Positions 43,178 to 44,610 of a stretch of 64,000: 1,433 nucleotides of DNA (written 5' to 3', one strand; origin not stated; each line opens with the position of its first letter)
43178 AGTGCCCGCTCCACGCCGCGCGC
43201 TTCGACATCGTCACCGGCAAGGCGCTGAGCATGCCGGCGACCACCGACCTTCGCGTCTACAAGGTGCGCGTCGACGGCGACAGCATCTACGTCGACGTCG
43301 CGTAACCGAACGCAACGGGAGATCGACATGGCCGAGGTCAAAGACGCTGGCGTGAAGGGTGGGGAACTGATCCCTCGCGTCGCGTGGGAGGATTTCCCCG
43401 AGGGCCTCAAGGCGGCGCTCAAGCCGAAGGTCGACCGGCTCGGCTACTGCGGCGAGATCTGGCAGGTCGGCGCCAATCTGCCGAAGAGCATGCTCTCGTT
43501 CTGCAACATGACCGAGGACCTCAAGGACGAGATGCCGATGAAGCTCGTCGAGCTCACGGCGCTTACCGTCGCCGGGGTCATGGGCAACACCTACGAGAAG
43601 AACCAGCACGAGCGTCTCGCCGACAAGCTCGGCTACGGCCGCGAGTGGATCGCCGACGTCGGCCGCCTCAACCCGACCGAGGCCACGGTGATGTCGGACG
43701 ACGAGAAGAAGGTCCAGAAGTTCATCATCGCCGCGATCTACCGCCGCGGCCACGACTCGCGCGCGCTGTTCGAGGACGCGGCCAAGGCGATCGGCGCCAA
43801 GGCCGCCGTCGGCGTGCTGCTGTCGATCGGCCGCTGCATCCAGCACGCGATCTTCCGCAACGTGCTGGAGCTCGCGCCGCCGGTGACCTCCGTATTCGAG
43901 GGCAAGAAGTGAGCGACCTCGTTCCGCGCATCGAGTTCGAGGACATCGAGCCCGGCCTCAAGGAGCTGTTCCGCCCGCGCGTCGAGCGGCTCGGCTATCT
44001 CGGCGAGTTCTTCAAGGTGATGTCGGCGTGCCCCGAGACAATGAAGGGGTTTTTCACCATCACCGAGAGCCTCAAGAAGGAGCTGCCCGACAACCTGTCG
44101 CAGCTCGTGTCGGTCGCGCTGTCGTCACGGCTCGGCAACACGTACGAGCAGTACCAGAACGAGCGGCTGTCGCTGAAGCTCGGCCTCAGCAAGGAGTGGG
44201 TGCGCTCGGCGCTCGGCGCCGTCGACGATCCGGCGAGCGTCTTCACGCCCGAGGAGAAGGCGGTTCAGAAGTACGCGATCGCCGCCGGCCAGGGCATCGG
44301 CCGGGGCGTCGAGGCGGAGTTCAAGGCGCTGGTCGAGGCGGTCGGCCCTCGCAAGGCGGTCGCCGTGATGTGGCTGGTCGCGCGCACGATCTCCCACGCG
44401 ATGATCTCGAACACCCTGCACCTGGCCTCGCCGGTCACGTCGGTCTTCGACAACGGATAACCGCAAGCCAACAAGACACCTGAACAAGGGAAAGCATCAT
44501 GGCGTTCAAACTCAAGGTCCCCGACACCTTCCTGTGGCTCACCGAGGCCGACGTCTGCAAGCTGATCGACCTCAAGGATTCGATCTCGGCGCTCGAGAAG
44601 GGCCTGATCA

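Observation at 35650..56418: Dispersed Rieske-oxygenase-centred catabolic gene set of unknown substrate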

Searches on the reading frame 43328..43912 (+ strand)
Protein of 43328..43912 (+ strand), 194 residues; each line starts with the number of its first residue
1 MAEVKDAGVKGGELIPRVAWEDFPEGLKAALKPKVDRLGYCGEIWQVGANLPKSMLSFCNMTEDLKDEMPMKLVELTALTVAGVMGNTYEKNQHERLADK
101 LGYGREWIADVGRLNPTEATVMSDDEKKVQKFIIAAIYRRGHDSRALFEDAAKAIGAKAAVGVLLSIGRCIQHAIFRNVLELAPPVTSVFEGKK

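Call 6: search_protein_families(library=pfam, proteins=[window:43328-43912:+])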
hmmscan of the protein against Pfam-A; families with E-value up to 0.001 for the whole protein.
window:43328-43912:+ (194 aa): 0 families

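Call 8: search_protein_families(library=ncbifam, proteins=[window:43328-43912:+], max_evalue=0.01)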
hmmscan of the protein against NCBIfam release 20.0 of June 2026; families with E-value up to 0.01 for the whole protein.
window:43328-43912:+ (194 aa): 0 families

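Call 13: search_solved_structures(query=window:43328-43912:+, max_evalue=10)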
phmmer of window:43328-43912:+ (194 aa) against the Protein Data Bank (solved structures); distinct sequences matched with E-value up to 10: 2.
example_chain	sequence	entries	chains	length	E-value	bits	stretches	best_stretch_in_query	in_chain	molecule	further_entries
4xfm_A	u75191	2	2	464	0.13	15.3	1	9-94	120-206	Uncharacterized protein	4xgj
24yw_H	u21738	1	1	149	0.45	13.5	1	92-161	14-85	Large ribosomal subunit protein bL9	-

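Call 23: find_homologous_proteins(query=window:43328-43912:+, max_evalue=0.00001)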
Query window:43328-43912:+ (194 aa): 91 proteins with E <= 0.00001 among 301 candidates.
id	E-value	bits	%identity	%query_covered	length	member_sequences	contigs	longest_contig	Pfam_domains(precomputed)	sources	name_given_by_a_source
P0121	2.5e-124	430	100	100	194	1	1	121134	-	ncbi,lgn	ncbi:MAG: hypothetical protein ACM30I_15060 [Gemmatimonas sp.]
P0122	1.4e-111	389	91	99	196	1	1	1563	-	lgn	-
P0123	4.2e-108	377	86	99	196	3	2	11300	-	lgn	-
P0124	5.7e-107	374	87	98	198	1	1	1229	-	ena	-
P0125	9.9e-107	373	88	98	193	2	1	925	-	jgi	jgi:hypothetical protein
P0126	1.5e-106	372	88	100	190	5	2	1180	-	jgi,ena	jgi:hypothetical protein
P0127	1.7e-106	372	88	98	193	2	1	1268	-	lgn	-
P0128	5.0e-106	371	89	98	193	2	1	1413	-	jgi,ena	-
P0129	2.5e-104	365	87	99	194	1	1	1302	-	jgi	jgi:hypothetical protein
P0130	1.1e-103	363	87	98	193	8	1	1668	-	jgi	jgi:hypothetical protein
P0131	4.6e-103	361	87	98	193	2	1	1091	-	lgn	-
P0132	1.9e-102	359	85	98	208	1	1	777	-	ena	-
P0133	1.9e-102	359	86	98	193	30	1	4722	-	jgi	jgi:hypothetical protein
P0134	1.1e-101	356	83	99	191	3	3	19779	-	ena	-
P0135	3.0e-101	355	83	99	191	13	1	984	-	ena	-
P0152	3.5e-79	283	68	93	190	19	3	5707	PF02627.26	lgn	-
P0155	4.1e-74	266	65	96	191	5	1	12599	PF02627.26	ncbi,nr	ncbi:MAG TPA: carboxymuconolactone decarboxylase family protein [Myxococcaceae bacterium]|nr:carboxy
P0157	5.5e-74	266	65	95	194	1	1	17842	PF02627.26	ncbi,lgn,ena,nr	ncbi:MAG: hypothetical protein R3229_15130 [Alphaproteobacteria bacterium]|nr:hypothetical protein [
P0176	1.6e-71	258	63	93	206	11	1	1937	PF02627.26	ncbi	-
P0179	5.5e-71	256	64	93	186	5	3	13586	PF02627.26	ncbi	ncbi:MAG: carboxymuconolactone decarboxylase family protein [Alphaproteobacteria bacterium]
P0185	1.1e-69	252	62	95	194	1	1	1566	PF02627.26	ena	-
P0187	2.2e-69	251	62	93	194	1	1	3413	PF02627.26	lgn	-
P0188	4.1e-69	250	62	93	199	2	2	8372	PF02627.26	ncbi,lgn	ncbi:MAG: carboxymuconolactone decarboxylase family protein [Alphaproteobacteria bacterium]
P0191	4.9e-69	250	60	96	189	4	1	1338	PF02627.26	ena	-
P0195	3.1e-68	247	60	95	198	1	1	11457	PF02627.26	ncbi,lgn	-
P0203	3.3e-48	182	64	68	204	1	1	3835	PF02627.26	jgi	jgi:hypothetical protein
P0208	2.9e-34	137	41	91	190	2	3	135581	PF02627.26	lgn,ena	-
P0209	1.7e-32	131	39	90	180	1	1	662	PF02627.26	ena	-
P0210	5.3e-30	123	40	92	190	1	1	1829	PF02627.26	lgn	-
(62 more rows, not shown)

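Call 62: predict_structure(alignment_id=A3)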
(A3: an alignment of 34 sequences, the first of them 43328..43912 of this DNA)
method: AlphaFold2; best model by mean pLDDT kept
length: 194 residues; sequences in the alignment: 34
mean_pLDDT: 92.2   pTM: 0.88
mean pLDDT of the five models: 92.2, 92.1, 92.1, 91.9, 91.3
residues with pLDDT >= 90: 169; 70-90: 9; 50-70: 11; < 50: 5
segments of 3 or more residues with pLDDT < 50: 1-3
pLDDT, mean of each block of 10 residues (from residue 1): 54 78 95 90 93 96 94 98 97 96 97 97 98 98 98 98 98 95 93 65
secondary structure, 60 per line:
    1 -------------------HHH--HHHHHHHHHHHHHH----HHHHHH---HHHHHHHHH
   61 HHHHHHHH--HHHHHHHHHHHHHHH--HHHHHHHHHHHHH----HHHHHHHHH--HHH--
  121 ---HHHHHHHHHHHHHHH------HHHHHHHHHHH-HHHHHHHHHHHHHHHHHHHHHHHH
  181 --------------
elements in order: H25-38 H43-48 H52-68 H71-85 H88-100 H105-113 H124-138 H145-155 H157-180

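Call 65: fold_search(model_id=the predicted structure, library=pdb)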
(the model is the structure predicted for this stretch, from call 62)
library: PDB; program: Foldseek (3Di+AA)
matches with E <= 10: 292; with E <= 0.001: 14
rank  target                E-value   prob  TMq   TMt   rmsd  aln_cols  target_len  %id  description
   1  3lvy_E                1.5e-05  1.00  0.75  0.83   2.7       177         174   17  Crystal Structure of Carboxymuconolactone Decarboxylase Family Protein SMU.961 from Streptococcus mutans (released 2010-03-09)
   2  3lvy_D                3.0e-05  1.00  0.74  0.79   2.7       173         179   17  Crystal Structure of Carboxymuconolactone Decarboxylase Family Protein SMU.961 from Streptococcus mutans (released 2010-03-09)
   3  6e8l_B                3.4e-05  1.00  0.76  0.80   2.4       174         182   16  Crystal Structure of Alkyl hydroperoxidase D (AhpD) from Streptococcus pneumoniae (Strain D39/ NCTC 7466) (released 2019-08-28)
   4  6e8l_A                4.1e-05  1.00  0.75  0.80   2.6       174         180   17  Crystal Structure of Alkyl hydroperoxidase D (AhpD) from Streptococcus pneumoniae (Strain D39/ NCTC 7466) (released 2019-08-28)
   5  6ohj_A                4.6e-05  1.00  0.78  0.80   2.7       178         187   15  Crystal Structure of the Debrominase Bmp8 C82A in Complex with 2,3,4-tribromopyrrole (released 2019-05-29)
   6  3lvy_A                5.8e-05  1.00  0.73  0.77   2.7       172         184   16  Crystal Structure of Carboxymuconolactone Decarboxylase Family Protein SMU.961 from Streptococcus mutans (released 2010-03-09)
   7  6ohi_A                1.1e-04  1.00  0.78  0.80   2.7       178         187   15  Crystal Structure of the Debrominase Bmp8 (Apo) (released 2019-05-29)
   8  6e8l_E                1.2e-04  1.00  0.75  0.80   2.6       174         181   16  Crystal Structure of Alkyl hydroperoxidase D (AhpD) from Streptococcus pneumoniae (Strain D39/ NCTC 7466) (released 2019-08-28)
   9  3lvy_B                1.2e-04  1.00  0.72  0.76   3.0       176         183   18  Crystal Structure of Carboxymuconolactone Decarboxylase Family Protein SMU.961 from Streptococcus mutans (released 2010-03-09)
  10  3lvy_F                1.5e-04  1.00  0.71  0.75   3.1       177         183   18  Crystal Structure of Carboxymuconolactone Decarboxylase Family Protein SMU.961 from Streptococcus mutans (released 2010-03-09)
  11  6ohi_B                1.8e-04  1.00  0.77  0.80   2.4       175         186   15  Crystal Structure of the Debrominase Bmp8 (Apo) (released 2019-05-29)
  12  6k40_B                7.6e-04  1.00  0.73  0.77   2.4       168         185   16  Crystal structure of alkyl hydroperoxide reductase from D. radiodurans R1 (released 2020-05-27)
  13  6k40_A                7.9e-04  1.00  0.74  0.77   3.2       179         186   16  Crystal structure of alkyl hydroperoxide reductase from D. radiodurans R1 (released 2020-05-27)
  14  2gmy_C                8.7e-04  1.00  0.61  0.80   2.2       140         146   14  Crystal Structure of a Protein of Unknown Function ATU0492 from Agrobacterium tumefaciens, Putative Antioxidant Defenc (released 2006-05-09)
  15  2gmy_A                1.0e-03  1.00  0.62  0.80   2.4       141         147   13  Crystal Structure of a Protein of Unknown Function ATU0492 from Agrobacterium tumefaciens, Putative Antioxidant Defenc (released 2006-05-09)
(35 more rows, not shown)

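Call 98: search_protein_families(library=pfam, proteins=[window:43328-43912:+], max_evalue=1)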
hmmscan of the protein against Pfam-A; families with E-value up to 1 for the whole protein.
window:43328-43912:+ (194 aa): 1 family
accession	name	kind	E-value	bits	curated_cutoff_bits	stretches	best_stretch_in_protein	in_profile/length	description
PF02627.25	CMD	-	0.0083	16.5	23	1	60-111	9-62/84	Carboxymuconolactone decarboxylase family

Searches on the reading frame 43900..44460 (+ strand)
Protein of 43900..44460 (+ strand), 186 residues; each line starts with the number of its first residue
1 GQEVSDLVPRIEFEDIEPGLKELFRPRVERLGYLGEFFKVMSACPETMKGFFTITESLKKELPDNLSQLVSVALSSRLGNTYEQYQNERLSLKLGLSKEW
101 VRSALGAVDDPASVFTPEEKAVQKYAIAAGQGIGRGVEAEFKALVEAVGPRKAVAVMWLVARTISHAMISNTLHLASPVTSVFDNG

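Call 6: search_protein_families(library=pfam, proteins=[window:43900-44460:+])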
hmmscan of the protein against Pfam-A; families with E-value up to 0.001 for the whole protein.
window:43900-44460:+ (186 aa): 0 families

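Call 8: search_protein_families(library=ncbifam, proteins=[window:43900-44460:+], max_evalue=0.01)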
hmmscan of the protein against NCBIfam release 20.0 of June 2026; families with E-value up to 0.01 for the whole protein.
window:43900-44460:+ (186 aa): 0 families

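Call 98: search_protein_families(library=pfam, proteins=[window:43909-44460:+], max_evalue=1)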
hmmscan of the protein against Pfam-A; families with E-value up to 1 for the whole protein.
window:43909-44460:+ (183 aa): 2 families
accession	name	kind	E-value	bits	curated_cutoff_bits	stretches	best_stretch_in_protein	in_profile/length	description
PF02627.25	CMD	-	0.025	15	23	1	42-109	1-70/84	Carboxymuconolactone decarboxylase family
PF09187.15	RdDM_RDM1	-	0.1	13.1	25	1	133-174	62-101/119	RNA-directed DNA methylation 1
